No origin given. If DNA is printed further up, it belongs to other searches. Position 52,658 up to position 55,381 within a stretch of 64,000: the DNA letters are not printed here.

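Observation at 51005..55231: Orphan four-gene pilin/pseudopilin operon led by an 807-aa Cys-rich secreted protein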

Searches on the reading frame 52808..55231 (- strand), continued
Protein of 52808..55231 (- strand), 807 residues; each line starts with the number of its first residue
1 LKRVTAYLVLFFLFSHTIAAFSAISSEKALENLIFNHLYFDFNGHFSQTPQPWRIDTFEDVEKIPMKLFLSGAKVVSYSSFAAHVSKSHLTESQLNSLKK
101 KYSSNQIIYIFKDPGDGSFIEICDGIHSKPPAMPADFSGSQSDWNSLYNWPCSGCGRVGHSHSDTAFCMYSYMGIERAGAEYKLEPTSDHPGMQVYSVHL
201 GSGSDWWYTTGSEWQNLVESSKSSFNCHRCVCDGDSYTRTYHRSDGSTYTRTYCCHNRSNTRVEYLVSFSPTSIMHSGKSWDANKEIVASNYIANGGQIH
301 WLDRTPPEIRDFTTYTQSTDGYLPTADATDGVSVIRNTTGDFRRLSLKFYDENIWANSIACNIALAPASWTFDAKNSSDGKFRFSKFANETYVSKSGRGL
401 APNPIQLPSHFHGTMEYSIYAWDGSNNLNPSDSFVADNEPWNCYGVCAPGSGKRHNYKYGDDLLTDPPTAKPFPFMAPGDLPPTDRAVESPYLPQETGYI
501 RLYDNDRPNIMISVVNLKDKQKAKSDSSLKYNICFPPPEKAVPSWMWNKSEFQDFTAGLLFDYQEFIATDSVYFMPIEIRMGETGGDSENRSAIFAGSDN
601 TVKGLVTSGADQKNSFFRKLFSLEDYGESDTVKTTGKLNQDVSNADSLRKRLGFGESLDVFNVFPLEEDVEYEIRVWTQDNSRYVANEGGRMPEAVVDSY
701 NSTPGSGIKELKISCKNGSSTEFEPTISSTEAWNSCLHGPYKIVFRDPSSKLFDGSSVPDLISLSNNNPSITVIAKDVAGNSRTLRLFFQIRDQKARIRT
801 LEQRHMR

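Call 70: predict_structure(alignment_id=A1)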
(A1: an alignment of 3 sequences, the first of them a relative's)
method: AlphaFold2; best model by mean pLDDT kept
length: 807 residues; sequences in the alignment: 3
mean_pLDDT: 26.2   pTM: 0.17
mean pLDDT of the five models: 26.2, 24.9, 24.6, 24.2, 23.6
residues with pLDDT >= 90: 0; 70-90: 0; 50-70: 0; < 50: 807
segments of 3 or more residues with pLDDT < 50: 1-807
pLDDT, mean of each block of 10 residues (from residue 1): 26 27 27 24 21 22 22 22 26 34 26 22 25 39 36 25 24 23 22 26 27 31 31 35 39 34 30 28 27 22 22 21 22 21 22 25 25 29 27 24 24 23 24 22 24 28 28 25 25 24 27 28 29 28 28 28 26 24 22 22 23 22 21 23 33 28 24 26 25 25 26 27 30 26 27 25 27 29 31 27 26
secondary structure, 60 per line:
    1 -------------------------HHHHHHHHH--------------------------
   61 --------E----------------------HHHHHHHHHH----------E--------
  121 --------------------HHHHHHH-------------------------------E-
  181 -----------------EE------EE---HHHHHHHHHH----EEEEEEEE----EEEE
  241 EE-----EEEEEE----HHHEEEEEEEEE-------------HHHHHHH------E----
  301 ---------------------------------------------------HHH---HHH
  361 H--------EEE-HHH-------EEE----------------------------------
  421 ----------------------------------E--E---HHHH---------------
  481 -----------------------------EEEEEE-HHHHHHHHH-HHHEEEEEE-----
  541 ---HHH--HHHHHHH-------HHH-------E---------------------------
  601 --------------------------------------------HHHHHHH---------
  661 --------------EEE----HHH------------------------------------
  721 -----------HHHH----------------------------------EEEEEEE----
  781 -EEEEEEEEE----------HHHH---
elements in order (helices of 4 or more, strands of 3 or more residues): H26-34 H92-101 H141-147 H211-220 E225-232 E237-242 E248-253 E261-269 H283-289 H358-361 E370-372 E384-386 H462-465 E510-515 H517-525 E530-535 H549-555 H645-651 E675-677 H732-735 E770-776 E782-790 H801-804

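Call 71: search_solved_structures(query=A5, max_evalue=10, show_alignments=3)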
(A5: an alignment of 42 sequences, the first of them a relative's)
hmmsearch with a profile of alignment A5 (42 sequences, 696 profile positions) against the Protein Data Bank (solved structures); distinct sequences matched with E-value up to 10: 0.

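Call 72: search_protein_families(library=ncbifam, alignment_id=A5, max_evalue=0.1)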
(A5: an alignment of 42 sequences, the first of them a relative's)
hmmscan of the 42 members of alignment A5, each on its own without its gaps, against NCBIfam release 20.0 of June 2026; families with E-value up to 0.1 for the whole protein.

A. member 1, P0001 (807 aa): 0 families

B. families by the number of members that match (of 42 scanned): 3 families
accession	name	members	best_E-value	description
NF011552.0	PRK14981.1-4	1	0.0077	DNA-directed RNA polymerase subunit F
NF053576.1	RecJ_archaeal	1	0.032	RecJ family nuclease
NF052676.1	YPYG_dom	1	0.09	YPYG domain-containing protein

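Call 98: search_protein_families(library=pfam, proteins=[L020:11080-12918:-, L020:5148-6647:+, L011:11795-13447:+, L011:6244-7767:+, L016:6790-8430:+, L016:1273-2781:+, L013:11797-12774:+, L008:12189-13841:+, L019:5835-7307:+, L018:3026-4651:+], max_evalue=0.0001)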
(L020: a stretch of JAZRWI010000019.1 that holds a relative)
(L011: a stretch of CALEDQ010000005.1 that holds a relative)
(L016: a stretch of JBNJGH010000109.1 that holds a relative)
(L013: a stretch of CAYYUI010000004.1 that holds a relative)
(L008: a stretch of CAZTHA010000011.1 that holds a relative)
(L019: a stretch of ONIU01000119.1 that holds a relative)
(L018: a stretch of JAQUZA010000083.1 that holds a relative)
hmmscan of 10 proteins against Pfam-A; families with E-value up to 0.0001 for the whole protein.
L020:11080-12918:- (612 aa): 5 families
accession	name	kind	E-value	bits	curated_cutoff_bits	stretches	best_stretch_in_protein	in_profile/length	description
PF13487.12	HD_5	-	2.7e-36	125.3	27.2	1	333-496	2-168/170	HD domain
PF01590.32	GAF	-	5.8e-21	75.8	22.4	1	173-314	1-133/133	GAF domain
PF01966.28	HD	-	1.4e-20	74.2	22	1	347-467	3-116/116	HD domain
PF13492.12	GAF_3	-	1.8e-18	67.7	27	1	173-316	1-129/129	GAF domain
PF13185.12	GAF_2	-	1.3e-17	64.7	28.6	1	172-315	2-136/136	GAF domain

L020:5148-6647:+ (499 aa): 10 families
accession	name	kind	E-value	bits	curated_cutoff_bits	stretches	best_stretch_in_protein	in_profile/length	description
PF13428.12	TPR_14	-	2e-15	56.2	23.5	0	161-196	4-39/44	Tetratricopeptide repeat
PF14559.12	TPR_19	-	3.9e-13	50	25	0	165-197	32-64/68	Tetratricopeptide repeat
PF07719.23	TPR_2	-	1.3e-12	47.3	27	0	161-191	4-34/34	Tetratricopeptide repeat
PF00515.34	TPR_1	-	1.6e-09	37.6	27.8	1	160-191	3-34/34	Tetratricopeptide repeat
PF13181.12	TPR_8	-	3.3e-08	33.5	25.7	0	160-191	3-34/34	Tetratricopeptide repeat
PF13371.12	TPR_9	-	1.1e-07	32.2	35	0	222-275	10-63/73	Tetratricopeptide repeat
PF13432.12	TPR_16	-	2.7e-06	28.1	32.7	0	231-265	21-54/65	Tetratricopeptide repeat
PF13174.12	TPR_6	-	6.4e-06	26.9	26.3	0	160-191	2-33/33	Tetratricopeptide repeat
PF14863.12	Alkyl_sulf_dimr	-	7.8e-06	26.8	26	0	209-260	71-122/139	Alkyl sulfatase dimerisation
PF14853.12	Fis1_TPR_C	-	4.3e-05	24.1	25.3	1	161-203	4-46/53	Fis1 C-terminal tetratricopeptide repeat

L011:11795-13447:+ (550 aa): 4 families
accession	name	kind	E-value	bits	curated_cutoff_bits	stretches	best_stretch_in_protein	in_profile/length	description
PF00211.25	Guanylate_cyc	-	8.7e-31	107.4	21.9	1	327-507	8-181/183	Adenylate and Guanylate cyclase catalytic domain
PF13492.12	GAF_3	-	1.5e-07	32.3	27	1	127-268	1-129/129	GAF domain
PF13185.12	GAF_2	-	3.5e-07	30.9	28.6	1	126-258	2-127/136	GAF domain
PF01590.32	GAF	-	1.2e-06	29.5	22.4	1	127-265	1-132/133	GAF domain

L011:6244-7767:+ (507 aa): 6 families
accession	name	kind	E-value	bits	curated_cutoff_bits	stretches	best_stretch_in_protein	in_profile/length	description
PF13428.12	TPR_14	-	4.4e-09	36.6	23.5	0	40-77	3-40/44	Tetratricopeptide repeat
PF14559.12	TPR_19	-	1.2e-07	32.4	25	0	52-87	5-40/68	Tetratricopeptide repeat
PF07719.23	TPR_2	-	1.9e-07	31.1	27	0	40-70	3-33/34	Tetratricopeptide repeat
PF13432.12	TPR_16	-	5.4e-07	30.4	32.7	0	233-269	17-52/65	Tetratricopeptide repeat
PF00515.34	TPR_1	-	1.6e-06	28.1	27.8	0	40-69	3-32/34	Tetratricopeptide repeat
PF13424.12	TPR_12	-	9.5e-05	23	30.1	0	162-192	43-73/77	Tetratricopeptide repeat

L016:6790-8430:+ (546 aa): 2 families
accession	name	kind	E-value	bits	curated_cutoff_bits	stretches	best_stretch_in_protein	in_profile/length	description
PF00211.25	Guanylate_cyc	-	1.3e-27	97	21.9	1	323-501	7-179/183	Adenylate and Guanylate cyclase catalytic domain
PF13185.12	GAF_2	-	4e-07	30.8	28.6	1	123-263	2-135/136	GAF domain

L016:1273-2781:+ (502 aa): 7 families
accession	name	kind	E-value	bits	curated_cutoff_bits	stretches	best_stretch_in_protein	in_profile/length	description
PF13428.12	TPR_14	-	7.2e-10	39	23.5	0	162-197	4-39/44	Tetratricopeptide repeat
PF07719.23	TPR_2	-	3.6e-09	36.5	27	0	162-191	4-33/34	Tetratricopeptide repeat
PF12895.13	ANAPC3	-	7.7e-08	32.9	27.2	0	213-263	28-77/82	Anaphase-promoting complex, cyclosome, subunit 3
PF14559.12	TPR_19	-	6e-07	30.1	25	0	218-263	1-46/68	Tetratricopeptide repeat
PF13432.12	TPR_16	-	1.4e-06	29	32.7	0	214-265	3-54/65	Tetratricopeptide repeat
PF14863.12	Alkyl_sulf_dimr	-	4e-05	24.5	26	0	205-261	66-122/139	Alkyl sulfatase dimerisation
PF00515.34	TPR_1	-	5.1e-05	23.4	27.8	0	245-265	4-24/34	Tetratricopeptide repeat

L013:11797-12774:+ (325 aa): 3 families
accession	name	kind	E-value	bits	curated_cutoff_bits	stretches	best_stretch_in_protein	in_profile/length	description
PF13492.12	GAF_3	-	2e-07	31.9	27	1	123-264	1-129/129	GAF domain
PF13185.12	GAF_2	-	8.1e-07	29.8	28.6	1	122-262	2-135/136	GAF domain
PF01590.32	GAF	-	1.6e-05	25.9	22.4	1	123-262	1-133/133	GAF domain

L008:12189-13841:+ (550 aa): 3 families
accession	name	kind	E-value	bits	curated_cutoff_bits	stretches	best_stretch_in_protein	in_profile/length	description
PF00211.25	Guanylate_cyc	-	8.4e-28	97.6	21.9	1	326-500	8-176/183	Adenylate and Guanylate cyclase catalytic domain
PF13185.12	GAF_2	-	1.4e-06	29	28.6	1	125-262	2-132/136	GAF domain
PF13492.12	GAF_3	-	3.9e-05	24.5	27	1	126-267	1-129/129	GAF domain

L019:5835-7307:+ (490 aa): 8 families
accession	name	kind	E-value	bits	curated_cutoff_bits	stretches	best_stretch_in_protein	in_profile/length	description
PF07719.23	TPR_2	-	1.9e-12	46.7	27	0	77-109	2-34/34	Tetratricopeptide repeat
PF13428.12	TPR_14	-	1.9e-10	40.8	23.5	0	157-189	7-39/44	Tetratricopeptide repeat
PF14559.12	TPR_19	-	2e-09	38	25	0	154-186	28-60/68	Tetratricopeptide repeat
PF00515.34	TPR_1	-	2.4e-06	27.5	27.8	0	155-184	5-34/34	Tetratricopeptide repeat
PF13371.12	TPR_9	-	4e-06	27.2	35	0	212-268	7-63/73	Tetratricopeptide repeat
PF13432.12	TPR_16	-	4.9e-06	27.3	32.7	0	150-183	30-63/65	Tetratricopeptide repeat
PF14853.12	Fis1_TPR_C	-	3.3e-05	24.4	25.3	1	155-196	5-46/53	Fis1 C-terminal tetratricopeptide repeat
PF25064.1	ARM_TT21_5th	-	9.9e-05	23.1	27.8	0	85-185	10-105/117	TT21 fifth ARM repeats domain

L018:3026-4651:+ (541 aa): 3 families
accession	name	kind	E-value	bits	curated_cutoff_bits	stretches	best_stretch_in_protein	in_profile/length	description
PF00211.25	Guanylate_cyc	-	1e-30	107.1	21.9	1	324-504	8-181/183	Adenylate and Guanylate cyclase catalytic domain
PF13492.12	GAF_3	-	5e-07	30.6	27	1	124-265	1-129/129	GAF domain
PF13185.12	GAF_2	-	8.5e-05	23.2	28.6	0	123-263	2-135/136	GAF domain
